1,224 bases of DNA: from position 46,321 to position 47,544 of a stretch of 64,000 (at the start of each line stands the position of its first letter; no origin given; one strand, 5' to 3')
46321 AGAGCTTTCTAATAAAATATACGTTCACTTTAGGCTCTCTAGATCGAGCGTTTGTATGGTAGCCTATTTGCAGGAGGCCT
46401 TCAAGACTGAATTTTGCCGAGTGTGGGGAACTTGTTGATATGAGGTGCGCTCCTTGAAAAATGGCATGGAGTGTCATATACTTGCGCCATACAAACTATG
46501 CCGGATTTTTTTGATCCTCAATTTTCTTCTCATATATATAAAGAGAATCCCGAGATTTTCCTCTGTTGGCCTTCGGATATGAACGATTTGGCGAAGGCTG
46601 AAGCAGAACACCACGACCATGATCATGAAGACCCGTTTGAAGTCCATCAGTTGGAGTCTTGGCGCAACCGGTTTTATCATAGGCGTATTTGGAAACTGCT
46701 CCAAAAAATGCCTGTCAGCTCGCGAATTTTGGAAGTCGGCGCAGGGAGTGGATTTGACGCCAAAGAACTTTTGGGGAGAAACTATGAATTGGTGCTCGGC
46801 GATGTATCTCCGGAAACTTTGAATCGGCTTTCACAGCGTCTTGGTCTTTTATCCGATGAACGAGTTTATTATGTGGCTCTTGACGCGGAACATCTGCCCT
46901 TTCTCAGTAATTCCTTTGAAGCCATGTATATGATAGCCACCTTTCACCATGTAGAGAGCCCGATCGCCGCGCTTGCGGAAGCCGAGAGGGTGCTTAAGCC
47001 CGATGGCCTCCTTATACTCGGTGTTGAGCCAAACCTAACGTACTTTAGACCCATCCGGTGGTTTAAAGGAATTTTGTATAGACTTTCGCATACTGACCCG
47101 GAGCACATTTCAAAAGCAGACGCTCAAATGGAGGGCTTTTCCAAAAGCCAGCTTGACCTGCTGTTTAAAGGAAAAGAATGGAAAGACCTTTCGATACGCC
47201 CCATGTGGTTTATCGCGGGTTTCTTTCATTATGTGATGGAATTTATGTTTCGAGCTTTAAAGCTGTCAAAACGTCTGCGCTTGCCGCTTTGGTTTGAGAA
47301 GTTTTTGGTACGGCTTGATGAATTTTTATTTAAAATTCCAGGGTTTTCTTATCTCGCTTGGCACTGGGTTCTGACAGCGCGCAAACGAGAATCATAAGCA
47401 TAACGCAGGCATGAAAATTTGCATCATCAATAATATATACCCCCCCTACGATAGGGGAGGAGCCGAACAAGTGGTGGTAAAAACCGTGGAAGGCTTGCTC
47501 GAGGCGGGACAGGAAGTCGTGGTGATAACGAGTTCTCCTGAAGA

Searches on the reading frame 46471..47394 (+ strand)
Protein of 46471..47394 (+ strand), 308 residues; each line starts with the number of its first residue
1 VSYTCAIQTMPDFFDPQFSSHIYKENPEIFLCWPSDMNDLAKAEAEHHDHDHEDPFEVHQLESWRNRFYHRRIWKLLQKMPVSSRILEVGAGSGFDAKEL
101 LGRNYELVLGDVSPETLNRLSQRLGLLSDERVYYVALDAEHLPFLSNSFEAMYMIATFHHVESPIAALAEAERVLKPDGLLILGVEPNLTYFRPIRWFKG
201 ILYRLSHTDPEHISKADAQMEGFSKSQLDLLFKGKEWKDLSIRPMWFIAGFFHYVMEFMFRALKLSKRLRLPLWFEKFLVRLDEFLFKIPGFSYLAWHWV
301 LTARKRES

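Call 71: search_protein_families(library=pfam, proteins=[window:46471-47394:+], max_evalue=0.0001)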
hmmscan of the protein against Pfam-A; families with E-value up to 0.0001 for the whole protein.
window:46471-47394:+ (308 aa): 7 families
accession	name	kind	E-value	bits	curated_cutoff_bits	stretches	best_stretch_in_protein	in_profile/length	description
PF08241.18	Methyltransf_11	-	1.2e-19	71.1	21.2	1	87-183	1-95/95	Methyltransferase domain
PF13649.12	Methyltransf_25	-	3.4e-16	60.1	27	1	86-179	1-97/97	Methyltransferase domain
PF08242.18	Methyltransf_12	-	4.4e-13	50.2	30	1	87-181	1-98/98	Methyltransferase domain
PF13489.12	Methyltransf_23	-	2.2e-12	47.5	27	1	63-205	3-136/164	Methyltransferase domain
PF13847.12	Methyltransf_31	-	2.4e-10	40.7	27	1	84-183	5-109/145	Methyltransferase domain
PF08003.17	Methyltransf_9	-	1.5e-09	37.7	23.8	1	55-183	86-217/315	Protein of unknown function (DUF1698)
PF01209.24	Ubie_methyltran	-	1.3e-06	28.3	20.1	1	64-182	35-150/233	ubiE/COQ5 methyltransferase family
